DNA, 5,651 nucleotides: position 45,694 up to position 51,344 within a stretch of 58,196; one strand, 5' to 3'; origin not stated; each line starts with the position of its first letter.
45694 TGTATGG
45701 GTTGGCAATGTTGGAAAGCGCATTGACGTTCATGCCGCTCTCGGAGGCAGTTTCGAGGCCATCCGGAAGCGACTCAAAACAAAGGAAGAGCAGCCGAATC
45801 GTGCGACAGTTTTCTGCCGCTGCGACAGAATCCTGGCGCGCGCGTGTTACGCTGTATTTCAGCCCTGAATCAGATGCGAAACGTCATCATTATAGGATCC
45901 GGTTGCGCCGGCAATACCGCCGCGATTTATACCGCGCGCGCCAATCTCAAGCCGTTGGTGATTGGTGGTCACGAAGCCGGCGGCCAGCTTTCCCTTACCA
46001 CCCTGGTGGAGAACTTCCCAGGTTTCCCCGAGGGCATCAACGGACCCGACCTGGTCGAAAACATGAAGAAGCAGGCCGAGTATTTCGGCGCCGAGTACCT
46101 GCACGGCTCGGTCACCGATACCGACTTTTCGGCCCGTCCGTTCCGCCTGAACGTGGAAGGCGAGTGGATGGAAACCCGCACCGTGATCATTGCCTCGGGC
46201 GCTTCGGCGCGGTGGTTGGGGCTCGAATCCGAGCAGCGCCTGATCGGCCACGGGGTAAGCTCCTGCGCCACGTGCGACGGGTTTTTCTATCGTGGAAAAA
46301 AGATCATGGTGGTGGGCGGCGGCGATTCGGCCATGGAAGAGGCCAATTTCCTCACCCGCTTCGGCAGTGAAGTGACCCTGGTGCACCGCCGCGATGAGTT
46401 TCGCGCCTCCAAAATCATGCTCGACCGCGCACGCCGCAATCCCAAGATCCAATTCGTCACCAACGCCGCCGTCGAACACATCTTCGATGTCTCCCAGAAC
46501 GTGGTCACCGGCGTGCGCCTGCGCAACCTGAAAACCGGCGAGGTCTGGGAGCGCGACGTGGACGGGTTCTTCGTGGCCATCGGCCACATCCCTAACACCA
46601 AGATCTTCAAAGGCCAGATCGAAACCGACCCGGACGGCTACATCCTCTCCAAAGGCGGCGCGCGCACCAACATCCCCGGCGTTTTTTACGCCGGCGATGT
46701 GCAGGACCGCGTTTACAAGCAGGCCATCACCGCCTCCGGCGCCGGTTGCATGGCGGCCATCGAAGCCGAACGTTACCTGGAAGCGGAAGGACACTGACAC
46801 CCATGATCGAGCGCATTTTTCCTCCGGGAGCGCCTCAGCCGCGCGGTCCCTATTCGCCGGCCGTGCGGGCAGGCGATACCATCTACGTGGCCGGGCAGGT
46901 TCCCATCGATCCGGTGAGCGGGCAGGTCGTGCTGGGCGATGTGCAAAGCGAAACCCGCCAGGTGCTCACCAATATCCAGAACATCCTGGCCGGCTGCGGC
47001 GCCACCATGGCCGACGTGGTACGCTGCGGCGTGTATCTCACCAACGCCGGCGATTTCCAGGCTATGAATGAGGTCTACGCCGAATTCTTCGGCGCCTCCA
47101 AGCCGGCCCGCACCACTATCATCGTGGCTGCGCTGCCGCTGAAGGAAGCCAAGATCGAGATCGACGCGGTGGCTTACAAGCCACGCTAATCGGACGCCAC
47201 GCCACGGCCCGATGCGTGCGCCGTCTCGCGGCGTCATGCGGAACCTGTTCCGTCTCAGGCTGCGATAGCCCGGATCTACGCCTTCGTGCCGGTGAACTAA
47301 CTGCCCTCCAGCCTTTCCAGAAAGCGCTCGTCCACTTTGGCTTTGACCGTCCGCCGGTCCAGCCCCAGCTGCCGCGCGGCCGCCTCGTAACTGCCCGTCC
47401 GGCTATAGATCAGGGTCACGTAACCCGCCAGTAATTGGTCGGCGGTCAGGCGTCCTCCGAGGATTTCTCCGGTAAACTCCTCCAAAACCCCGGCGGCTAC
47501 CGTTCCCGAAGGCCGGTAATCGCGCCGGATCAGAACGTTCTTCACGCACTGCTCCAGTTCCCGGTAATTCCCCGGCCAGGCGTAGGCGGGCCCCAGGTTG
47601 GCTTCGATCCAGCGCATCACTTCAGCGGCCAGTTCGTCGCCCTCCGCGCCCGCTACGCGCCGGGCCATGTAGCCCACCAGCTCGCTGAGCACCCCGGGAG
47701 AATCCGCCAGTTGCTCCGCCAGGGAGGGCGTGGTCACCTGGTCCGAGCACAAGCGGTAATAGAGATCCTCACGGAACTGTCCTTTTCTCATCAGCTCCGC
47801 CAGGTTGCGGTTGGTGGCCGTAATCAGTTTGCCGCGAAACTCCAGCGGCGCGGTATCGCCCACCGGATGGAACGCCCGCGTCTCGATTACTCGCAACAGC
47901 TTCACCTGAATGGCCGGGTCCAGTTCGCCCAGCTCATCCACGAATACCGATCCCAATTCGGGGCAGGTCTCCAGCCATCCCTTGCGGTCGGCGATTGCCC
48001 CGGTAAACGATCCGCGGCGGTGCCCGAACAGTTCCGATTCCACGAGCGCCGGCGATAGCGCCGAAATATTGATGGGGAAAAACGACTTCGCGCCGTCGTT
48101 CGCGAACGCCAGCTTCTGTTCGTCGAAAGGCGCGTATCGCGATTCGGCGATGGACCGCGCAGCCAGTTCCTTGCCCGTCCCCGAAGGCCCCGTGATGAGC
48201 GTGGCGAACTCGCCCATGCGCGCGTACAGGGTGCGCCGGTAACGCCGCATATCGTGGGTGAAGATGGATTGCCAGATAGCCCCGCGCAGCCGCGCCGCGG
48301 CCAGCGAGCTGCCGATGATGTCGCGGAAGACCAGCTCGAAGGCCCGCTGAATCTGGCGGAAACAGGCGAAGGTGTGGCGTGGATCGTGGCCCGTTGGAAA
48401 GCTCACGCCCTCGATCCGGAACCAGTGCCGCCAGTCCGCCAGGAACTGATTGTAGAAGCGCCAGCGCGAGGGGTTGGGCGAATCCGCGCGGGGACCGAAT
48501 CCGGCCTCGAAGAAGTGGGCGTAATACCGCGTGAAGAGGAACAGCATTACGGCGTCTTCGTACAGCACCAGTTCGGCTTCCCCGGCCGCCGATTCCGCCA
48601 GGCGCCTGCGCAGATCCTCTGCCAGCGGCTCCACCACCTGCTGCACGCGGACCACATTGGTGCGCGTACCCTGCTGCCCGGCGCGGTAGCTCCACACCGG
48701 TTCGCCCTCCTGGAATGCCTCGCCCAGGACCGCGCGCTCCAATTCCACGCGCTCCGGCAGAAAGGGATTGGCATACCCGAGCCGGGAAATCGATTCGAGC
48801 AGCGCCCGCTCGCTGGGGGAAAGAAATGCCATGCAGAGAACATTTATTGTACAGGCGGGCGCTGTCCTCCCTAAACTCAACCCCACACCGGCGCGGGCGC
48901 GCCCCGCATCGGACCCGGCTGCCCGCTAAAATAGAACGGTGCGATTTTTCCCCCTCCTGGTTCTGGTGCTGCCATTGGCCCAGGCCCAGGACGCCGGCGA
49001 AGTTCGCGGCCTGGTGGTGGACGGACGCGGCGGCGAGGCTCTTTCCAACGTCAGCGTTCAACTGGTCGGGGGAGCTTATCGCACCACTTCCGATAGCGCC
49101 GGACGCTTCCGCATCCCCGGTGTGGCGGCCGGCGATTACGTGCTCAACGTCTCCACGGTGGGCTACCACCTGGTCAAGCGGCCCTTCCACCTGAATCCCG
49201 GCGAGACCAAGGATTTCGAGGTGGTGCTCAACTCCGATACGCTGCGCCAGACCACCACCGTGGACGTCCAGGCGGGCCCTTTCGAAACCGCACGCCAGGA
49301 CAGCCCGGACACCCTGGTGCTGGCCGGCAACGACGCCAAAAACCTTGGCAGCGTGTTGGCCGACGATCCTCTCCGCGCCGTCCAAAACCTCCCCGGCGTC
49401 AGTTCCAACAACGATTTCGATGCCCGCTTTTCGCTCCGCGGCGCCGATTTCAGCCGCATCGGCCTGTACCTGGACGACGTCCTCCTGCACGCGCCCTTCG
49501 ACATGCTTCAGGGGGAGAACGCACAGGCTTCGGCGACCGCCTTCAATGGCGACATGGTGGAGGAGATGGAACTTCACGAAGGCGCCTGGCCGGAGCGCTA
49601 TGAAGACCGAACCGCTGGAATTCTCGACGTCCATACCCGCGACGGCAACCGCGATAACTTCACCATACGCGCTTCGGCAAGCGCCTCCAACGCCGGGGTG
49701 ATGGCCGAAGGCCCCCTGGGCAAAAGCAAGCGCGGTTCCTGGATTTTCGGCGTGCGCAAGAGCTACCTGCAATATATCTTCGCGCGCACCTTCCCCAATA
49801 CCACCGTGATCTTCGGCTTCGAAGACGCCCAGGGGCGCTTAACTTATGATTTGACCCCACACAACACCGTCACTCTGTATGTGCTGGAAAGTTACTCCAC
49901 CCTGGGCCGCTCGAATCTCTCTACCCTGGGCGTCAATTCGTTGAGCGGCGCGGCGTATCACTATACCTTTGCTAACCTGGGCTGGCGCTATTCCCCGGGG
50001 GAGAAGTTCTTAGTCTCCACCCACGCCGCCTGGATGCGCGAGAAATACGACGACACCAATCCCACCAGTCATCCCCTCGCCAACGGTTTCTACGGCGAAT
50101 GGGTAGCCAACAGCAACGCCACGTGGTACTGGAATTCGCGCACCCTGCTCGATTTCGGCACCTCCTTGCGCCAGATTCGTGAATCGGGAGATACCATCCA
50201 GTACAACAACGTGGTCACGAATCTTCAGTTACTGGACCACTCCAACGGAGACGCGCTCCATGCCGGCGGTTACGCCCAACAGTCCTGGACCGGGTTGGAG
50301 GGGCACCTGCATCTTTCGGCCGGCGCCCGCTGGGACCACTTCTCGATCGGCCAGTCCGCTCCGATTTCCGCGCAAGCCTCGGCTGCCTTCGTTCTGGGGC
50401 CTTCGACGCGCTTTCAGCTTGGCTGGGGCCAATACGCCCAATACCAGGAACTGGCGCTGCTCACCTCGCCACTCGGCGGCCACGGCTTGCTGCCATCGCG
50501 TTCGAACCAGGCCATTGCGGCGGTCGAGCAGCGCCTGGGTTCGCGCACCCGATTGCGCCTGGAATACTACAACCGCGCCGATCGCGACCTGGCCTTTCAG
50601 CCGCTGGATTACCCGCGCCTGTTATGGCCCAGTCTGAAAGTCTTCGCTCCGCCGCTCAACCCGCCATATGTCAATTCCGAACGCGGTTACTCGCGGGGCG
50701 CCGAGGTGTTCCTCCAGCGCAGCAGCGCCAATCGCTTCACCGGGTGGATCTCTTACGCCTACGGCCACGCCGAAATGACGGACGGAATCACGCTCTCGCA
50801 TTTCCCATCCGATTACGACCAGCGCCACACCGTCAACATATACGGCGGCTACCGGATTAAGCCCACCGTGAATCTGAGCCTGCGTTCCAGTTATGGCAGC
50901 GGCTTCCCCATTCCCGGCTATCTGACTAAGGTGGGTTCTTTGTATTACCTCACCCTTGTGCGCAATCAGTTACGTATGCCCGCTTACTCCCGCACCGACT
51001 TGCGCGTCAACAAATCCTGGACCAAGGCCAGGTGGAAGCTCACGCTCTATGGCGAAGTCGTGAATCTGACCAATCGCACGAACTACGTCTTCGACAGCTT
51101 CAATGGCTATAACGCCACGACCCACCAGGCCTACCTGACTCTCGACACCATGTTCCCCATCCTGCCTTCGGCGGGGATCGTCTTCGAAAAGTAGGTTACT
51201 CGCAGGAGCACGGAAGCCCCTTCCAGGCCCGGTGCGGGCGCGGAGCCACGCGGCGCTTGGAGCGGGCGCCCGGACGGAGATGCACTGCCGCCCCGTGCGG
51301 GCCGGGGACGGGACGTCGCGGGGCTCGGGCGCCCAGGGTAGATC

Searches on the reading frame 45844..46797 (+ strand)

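Call 54: search_protein_families(library=pfam, proteins=[window:45844-46797:+], max_evalue=0.001)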
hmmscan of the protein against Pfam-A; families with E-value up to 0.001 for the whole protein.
window:45844-46797:+ (317 aa): 8 families
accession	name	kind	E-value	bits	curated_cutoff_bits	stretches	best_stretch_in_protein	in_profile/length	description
PF07992.20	Pyr_redox_2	-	1.5e-49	169.5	26.1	1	13-301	2-291/291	Pyridine nucleotide-disulphide oxidoreductase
PF00070.33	Pyr_redox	-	6.1e-19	68.8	22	1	153-227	1-80/82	Pyridine nucleotide-disulphide oxidoreductase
PF13738.12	Pyr_redox_3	-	3e-18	66.6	30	1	89-284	103-305/305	Pyridine nucleotide-disulphide oxidoreductase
PF13241.12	NAD_binding_7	-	4e-05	24.6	22.1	1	150-197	6-54/104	Putative NAD(P)-binding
PF01134.28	GIDA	-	4.4e-05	23.2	22.1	0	13-40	1-28/391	Glucose inhibited division protein A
PF13450.12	NAD_binding_8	-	0.00023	21.8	21.9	0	16-49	1-35/68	NAD(P)-binding Rossmann-like domain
PF03486.20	HI0933_like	-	0.0003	20.8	50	0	13-44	2-33/244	HI0933-like protein Rossmann domain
PF01266.30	DAO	-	0.00032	20.8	27.9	0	14-47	2-37/353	FAD dependent oxidoreductase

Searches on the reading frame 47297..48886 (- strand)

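Call 54: search_protein_families(library=pfam, proteins=[window:47297-48886:-], max_evalue=0.001)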
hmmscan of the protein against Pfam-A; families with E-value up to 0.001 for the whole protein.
window:47297-48886:- (529 aa): 4 families
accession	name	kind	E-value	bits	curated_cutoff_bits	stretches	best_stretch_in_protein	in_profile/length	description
PF00158.32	Sigma54_activat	-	2.8e-43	147.9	20.2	1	226-381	22-164/168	Sigma-54 interaction domain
PF14532.12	Sigma54_activ_2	-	2.5e-07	31.5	25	1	224-389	19-138/138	Sigma-54 interaction domain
PF25601.1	AAA_lid_14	-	0.00074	19.7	27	0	434-454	39-59/87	AAA+ ATPase lid domain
PF07728.20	AAA_5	-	0.0008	19.9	22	0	230-346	3-102/139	AAA domain (dynein-related subfamily)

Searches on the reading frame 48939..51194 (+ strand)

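Call 54: search_protein_families(library=pfam, proteins=[window:48939-51194:+], max_evalue=0.001)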
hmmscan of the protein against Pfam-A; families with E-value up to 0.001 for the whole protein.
window:48939-51194:+ (751 aa): 4 families
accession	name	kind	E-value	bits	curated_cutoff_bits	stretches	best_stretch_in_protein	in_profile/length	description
PF13620.12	CarboxypepD_reg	-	3e-15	56.8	32.3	1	22-97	2-81/82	Carboxypeptidase regulatory-like domain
PF13715.12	CarbopepD_reg_2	-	2.8e-12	46.9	32.2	1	22-103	1-82/88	CarboxypepD_reg-like domain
PF07715.20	Plug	-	4.5e-05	24.3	23.9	1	141-226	22-104/107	TonB-dependent Receptor Plug Domain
PF14686.12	fn3_3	-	0.00024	21.2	24.4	1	20-71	3-51/75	Polysaccharide lyase family 4, domain II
